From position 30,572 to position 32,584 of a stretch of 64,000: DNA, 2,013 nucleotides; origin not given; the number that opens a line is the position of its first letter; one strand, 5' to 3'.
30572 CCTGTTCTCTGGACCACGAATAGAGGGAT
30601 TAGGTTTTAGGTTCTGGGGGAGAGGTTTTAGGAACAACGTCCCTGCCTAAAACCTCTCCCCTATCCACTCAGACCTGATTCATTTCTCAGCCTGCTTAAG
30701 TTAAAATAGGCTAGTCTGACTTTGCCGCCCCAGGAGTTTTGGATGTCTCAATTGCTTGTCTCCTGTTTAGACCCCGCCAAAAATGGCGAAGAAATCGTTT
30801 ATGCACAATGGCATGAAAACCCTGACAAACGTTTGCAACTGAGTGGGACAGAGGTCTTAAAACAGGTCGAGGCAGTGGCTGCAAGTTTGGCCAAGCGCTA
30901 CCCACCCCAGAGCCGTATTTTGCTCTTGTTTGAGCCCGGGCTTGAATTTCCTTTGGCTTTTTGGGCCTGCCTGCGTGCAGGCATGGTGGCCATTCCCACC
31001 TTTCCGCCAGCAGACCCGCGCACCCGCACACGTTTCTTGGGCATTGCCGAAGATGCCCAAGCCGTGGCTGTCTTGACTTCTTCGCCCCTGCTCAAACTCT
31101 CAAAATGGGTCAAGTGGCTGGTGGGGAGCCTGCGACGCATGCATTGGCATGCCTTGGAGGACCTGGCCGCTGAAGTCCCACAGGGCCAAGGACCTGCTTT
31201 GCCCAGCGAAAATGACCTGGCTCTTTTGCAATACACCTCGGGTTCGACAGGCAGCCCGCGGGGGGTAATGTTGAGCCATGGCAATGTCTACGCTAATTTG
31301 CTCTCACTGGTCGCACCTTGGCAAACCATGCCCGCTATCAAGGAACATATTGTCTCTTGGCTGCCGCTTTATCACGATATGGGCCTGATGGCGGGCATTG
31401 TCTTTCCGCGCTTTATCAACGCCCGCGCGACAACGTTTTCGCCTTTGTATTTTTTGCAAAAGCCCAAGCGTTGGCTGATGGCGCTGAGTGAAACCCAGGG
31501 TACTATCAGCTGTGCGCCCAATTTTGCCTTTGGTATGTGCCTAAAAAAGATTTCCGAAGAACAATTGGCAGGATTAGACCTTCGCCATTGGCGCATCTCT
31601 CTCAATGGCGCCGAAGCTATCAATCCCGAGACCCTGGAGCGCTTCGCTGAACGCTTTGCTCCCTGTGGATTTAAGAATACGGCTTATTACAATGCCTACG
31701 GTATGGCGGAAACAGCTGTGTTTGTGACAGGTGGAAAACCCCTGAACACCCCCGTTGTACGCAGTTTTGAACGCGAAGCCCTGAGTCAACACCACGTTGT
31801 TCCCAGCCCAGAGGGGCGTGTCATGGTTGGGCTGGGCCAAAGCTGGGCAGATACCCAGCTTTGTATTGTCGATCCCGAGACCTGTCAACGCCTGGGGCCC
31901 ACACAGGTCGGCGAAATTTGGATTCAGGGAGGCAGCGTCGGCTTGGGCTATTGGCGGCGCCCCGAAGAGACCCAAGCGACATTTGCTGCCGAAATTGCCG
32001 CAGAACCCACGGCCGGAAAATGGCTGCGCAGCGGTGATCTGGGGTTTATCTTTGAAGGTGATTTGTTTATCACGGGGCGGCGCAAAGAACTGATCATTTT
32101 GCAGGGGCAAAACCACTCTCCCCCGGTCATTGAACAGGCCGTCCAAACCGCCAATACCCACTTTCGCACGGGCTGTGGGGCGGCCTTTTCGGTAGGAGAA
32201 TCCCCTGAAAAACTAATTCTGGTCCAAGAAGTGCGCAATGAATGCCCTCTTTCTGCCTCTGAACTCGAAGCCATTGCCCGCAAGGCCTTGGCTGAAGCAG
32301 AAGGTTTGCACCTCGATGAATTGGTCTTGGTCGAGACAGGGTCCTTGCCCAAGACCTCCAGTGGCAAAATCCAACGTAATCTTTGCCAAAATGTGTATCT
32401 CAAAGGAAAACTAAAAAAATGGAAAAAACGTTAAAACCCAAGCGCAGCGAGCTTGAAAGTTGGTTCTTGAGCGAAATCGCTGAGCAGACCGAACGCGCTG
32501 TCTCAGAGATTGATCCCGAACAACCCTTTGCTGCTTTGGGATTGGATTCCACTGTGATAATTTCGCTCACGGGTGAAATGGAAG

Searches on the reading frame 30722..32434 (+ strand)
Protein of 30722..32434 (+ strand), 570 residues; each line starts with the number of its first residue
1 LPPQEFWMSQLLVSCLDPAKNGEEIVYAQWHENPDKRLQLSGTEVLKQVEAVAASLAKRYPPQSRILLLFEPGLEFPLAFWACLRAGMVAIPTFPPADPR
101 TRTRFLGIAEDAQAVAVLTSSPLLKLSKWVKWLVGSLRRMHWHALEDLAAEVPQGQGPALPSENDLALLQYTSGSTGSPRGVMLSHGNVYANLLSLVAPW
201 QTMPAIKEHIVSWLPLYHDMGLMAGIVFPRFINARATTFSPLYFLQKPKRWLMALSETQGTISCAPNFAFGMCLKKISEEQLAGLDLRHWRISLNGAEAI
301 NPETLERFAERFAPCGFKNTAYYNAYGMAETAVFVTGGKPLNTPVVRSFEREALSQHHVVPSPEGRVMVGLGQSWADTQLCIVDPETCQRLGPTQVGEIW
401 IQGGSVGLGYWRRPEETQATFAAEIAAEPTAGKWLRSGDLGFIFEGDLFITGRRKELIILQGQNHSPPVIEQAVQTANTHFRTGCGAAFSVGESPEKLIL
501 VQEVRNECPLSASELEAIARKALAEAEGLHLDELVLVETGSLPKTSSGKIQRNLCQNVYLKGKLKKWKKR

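Call 77: search_protein_families(library=pfam, proteins=[window:30722-32434:+], max_evalue=0.00001)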
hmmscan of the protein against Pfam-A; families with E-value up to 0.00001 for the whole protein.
window:30722-32434:+ (570 aa): 2 families
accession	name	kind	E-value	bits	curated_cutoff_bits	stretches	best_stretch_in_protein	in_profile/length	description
PF00501.34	AMP-binding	-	3.7e-56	191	29.9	1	35-411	17-384/384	AMP-binding enzyme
PF23024.1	AMP-dom_DIP2-like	-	1.1e-06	29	27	1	456-566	2-107/110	Disco-interacting protein 2-like, AMP domain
